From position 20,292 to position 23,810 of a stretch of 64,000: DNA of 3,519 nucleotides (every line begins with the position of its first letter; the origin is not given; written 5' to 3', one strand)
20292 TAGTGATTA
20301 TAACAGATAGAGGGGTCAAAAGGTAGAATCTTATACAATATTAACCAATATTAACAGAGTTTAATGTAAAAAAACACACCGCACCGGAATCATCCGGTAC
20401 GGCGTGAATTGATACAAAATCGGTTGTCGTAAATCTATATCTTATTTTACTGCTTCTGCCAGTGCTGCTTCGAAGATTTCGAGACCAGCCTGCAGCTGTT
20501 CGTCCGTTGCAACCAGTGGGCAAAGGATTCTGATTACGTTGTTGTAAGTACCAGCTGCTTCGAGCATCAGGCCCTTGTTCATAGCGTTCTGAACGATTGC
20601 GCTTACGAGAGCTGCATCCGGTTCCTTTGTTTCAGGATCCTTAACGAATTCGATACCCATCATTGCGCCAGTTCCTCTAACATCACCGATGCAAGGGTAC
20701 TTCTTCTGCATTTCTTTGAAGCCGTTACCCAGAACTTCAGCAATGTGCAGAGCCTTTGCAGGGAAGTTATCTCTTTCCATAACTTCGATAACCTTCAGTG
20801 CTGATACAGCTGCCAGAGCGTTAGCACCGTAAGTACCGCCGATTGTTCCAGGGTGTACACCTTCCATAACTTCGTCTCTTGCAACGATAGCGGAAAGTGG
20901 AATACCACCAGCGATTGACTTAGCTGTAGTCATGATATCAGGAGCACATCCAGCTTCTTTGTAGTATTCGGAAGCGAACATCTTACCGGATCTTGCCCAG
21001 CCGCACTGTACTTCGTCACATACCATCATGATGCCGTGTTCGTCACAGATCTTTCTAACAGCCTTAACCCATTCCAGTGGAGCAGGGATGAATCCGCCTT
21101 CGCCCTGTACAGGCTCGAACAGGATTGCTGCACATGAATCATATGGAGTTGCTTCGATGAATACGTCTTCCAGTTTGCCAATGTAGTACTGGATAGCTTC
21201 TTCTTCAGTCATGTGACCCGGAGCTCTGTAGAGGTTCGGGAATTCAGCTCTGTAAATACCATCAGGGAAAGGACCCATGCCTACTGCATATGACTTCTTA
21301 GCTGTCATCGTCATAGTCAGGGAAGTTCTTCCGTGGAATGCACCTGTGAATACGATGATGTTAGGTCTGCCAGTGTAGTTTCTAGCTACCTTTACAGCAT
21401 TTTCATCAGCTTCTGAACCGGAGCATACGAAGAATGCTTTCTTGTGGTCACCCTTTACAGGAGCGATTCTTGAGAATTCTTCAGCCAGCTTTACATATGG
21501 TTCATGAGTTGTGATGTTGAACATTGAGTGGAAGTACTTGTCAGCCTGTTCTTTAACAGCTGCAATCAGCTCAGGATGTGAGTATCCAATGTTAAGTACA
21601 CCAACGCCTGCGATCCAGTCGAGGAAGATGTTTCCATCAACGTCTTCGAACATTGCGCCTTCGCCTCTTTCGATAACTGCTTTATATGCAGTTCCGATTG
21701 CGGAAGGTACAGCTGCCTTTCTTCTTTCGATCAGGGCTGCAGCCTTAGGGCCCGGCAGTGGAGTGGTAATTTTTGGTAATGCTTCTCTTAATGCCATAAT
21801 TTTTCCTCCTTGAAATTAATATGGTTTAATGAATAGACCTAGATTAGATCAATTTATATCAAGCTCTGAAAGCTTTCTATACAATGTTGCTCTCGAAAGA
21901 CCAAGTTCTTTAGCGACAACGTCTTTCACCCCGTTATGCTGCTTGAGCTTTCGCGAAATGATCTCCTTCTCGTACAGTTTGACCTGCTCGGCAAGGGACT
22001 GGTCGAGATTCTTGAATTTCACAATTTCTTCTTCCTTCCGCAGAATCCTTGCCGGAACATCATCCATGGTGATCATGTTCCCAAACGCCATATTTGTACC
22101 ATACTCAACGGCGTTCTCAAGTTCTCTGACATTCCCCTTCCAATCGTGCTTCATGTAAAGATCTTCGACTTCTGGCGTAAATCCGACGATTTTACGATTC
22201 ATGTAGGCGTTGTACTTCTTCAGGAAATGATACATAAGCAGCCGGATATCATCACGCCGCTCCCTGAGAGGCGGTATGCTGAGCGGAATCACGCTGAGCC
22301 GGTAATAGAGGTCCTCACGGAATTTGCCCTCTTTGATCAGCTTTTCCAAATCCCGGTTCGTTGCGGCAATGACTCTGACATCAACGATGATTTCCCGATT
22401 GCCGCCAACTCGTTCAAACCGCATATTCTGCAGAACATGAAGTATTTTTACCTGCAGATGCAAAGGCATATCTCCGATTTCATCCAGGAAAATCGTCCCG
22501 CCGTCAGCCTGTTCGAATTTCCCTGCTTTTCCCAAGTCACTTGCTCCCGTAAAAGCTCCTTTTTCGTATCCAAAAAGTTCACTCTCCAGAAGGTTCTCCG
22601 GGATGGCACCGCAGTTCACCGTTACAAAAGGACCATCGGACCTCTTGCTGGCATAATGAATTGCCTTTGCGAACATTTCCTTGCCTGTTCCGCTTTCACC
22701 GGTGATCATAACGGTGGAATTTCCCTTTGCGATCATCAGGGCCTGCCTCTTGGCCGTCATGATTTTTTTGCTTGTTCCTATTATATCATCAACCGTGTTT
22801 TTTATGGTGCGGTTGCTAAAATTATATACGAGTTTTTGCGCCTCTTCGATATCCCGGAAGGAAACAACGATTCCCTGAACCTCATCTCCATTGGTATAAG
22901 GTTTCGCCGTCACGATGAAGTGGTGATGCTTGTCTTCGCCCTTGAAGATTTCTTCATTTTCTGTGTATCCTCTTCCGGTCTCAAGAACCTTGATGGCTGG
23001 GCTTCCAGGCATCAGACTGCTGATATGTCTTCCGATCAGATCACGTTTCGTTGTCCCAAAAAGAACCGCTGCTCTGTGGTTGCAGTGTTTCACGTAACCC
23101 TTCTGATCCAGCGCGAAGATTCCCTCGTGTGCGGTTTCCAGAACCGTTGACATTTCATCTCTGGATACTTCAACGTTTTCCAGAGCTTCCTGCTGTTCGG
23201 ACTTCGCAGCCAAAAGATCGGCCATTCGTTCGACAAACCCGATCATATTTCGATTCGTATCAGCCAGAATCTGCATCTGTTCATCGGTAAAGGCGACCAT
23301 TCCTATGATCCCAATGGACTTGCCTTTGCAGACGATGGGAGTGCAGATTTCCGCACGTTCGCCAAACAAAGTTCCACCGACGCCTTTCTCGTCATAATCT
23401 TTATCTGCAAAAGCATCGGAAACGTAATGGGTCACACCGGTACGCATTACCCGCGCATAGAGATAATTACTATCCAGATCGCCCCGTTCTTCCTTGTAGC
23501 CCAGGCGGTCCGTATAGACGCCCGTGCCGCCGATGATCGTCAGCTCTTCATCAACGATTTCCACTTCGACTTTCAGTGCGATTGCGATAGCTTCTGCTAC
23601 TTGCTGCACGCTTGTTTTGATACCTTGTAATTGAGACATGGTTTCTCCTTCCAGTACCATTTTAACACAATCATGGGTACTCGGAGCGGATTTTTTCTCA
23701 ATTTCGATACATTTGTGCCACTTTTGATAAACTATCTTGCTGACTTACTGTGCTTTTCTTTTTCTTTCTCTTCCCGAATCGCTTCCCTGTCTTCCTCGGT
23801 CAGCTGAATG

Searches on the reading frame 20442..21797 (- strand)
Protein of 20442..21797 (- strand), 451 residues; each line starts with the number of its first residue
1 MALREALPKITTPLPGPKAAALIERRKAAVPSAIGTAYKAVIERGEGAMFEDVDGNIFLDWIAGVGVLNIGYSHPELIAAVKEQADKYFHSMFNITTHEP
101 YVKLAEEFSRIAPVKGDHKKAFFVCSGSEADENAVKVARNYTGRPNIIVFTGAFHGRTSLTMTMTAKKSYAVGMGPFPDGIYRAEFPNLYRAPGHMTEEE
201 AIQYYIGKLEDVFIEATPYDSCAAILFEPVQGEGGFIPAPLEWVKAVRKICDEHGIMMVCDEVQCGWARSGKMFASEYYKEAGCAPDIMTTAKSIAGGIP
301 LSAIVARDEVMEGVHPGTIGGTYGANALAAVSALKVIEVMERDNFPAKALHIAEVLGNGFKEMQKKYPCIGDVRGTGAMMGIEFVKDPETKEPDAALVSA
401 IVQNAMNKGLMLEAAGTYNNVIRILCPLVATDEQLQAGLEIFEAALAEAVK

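Call 97: search_protein_families(library=pfam, proteins=[window:20442-21797:-], max_evalue=0.00001)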
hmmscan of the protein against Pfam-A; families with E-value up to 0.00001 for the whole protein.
window:20442-21797:- (451 aa): 1 family
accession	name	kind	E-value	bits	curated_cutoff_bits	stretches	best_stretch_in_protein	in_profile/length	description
PF00202.27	Aminotran_3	-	4.9e-117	391.5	30.5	1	39-446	10-403/403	Aminotransferase class-III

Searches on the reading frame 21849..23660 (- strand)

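Call 97: search_protein_families(library=pfam, proteins=[window:21849-23660:-], max_evalue=0.00001)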
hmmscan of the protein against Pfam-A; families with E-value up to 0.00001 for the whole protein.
window:21849-23660:- (603 aa): 10 families
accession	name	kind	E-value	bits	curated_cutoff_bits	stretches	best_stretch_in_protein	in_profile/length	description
PF00158.32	Sigma54_activat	-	3.9e-73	245.1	20.2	1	293-460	1-167/168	Sigma-54 interaction domain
PF25601.1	AAA_lid_14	-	1.4e-23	83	27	1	466-544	1-79/87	AAA+ ATPase lid domain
PF14532.12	Sigma54_activ_2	-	3.5e-23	82.8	25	1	294-465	1-138/138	Sigma-54 interaction domain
PF00989.32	PAS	-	8e-12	45.6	22.6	1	169-271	2-113/113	PAS fold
PF02954.25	HTH_8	-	5.9e-10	39.2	22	1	563-599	5-41/42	Bacterial regulatory protein, Fis family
PF13426.13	PAS_9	-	2.1e-09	38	27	1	179-273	2-103/103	PAS domain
PF08448.16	PAS_4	-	9e-07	29.5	23.1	1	175-274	2-108/110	PAS fold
PF07728.20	AAA_5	-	1.2e-06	29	22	1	317-436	2-123/139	AAA domain (dynein-related subfamily)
PF18024.7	HTH_50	-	2.5e-06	27.5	27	1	554-603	2-50/50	Helix-turn-helix domain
PF13185.12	GAF_2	-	8.1e-06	26.5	28.6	0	47-132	38-124/136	GAF domain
